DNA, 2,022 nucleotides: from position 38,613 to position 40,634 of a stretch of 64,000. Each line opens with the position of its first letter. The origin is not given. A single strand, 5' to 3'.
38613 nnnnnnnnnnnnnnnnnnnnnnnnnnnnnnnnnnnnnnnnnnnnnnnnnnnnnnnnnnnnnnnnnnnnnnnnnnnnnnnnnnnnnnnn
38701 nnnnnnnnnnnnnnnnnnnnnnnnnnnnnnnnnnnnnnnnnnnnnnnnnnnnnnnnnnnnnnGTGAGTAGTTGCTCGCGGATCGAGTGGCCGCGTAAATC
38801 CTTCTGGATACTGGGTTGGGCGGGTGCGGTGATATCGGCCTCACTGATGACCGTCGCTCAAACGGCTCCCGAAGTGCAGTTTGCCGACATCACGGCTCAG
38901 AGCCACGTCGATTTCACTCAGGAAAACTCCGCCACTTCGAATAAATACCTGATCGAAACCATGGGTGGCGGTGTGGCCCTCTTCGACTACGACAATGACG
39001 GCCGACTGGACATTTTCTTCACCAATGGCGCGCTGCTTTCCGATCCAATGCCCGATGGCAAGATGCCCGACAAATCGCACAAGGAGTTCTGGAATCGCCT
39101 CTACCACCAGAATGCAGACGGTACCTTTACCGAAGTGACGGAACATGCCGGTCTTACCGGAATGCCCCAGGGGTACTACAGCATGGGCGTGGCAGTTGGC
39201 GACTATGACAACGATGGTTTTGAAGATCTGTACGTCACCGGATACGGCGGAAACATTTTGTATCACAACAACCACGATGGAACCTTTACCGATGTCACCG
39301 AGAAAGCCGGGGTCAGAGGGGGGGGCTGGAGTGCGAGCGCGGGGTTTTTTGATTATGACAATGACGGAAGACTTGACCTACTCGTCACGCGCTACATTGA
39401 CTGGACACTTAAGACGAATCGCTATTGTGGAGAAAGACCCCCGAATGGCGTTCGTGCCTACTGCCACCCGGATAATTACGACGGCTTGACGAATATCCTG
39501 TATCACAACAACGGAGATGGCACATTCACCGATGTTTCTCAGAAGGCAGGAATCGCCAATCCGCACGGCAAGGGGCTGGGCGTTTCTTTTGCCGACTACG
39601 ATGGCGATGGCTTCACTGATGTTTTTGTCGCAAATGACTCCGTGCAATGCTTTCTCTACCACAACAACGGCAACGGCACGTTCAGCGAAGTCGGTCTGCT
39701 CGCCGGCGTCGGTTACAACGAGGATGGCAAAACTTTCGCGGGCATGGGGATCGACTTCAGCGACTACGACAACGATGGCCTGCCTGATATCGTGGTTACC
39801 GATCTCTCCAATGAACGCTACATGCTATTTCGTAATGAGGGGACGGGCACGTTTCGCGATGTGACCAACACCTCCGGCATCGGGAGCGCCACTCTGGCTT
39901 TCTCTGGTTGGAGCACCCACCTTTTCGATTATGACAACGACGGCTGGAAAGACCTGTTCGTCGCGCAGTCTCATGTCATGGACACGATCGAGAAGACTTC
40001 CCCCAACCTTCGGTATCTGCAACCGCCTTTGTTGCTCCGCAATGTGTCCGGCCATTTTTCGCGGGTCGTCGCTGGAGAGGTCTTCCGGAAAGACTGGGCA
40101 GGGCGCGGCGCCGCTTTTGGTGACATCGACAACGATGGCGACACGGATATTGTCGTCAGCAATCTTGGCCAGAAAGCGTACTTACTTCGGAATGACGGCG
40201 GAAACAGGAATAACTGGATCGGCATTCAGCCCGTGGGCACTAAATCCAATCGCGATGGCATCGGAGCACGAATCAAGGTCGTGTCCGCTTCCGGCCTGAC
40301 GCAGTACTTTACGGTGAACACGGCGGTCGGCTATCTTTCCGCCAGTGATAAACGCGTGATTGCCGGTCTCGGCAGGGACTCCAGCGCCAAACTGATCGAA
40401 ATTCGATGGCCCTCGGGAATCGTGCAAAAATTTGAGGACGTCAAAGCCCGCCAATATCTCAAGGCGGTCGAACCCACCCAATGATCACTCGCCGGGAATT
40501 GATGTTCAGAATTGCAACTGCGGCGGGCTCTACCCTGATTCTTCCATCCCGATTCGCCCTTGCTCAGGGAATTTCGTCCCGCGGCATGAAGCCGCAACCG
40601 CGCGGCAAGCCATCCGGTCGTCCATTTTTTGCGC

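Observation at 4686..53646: Recurrent 12-nt palindrome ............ marks a predicted LacI regulon joining arabinose genes to the barrel/propeller loci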

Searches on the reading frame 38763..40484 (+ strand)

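Call 5: search_protein_families(library=pfam, proteins=[window:38763-40484:+])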
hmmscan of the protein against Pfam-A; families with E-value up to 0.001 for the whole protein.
window:38763-40484:+ (573 aa): 4 families
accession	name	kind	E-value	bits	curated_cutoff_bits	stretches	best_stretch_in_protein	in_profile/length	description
PF13517.12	FG-GAP_3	-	4.1e-61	203.9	26.9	6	147-208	1-61/61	FG-GAP-like repeat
PF01839.29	FG-GAP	-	1.5e-18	66.7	22.1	1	273-305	4-32/37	FG-GAP repeat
PF07593.17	UnbV_ASPIC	-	5.1e-17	62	23.4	1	499-566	1-67/68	ASPIC and UnbV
PF16743.10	PliI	-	1.8e-05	24.8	27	0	431-468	43-80/123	Periplasmic lysozyme inhibitor of I-type lysozyme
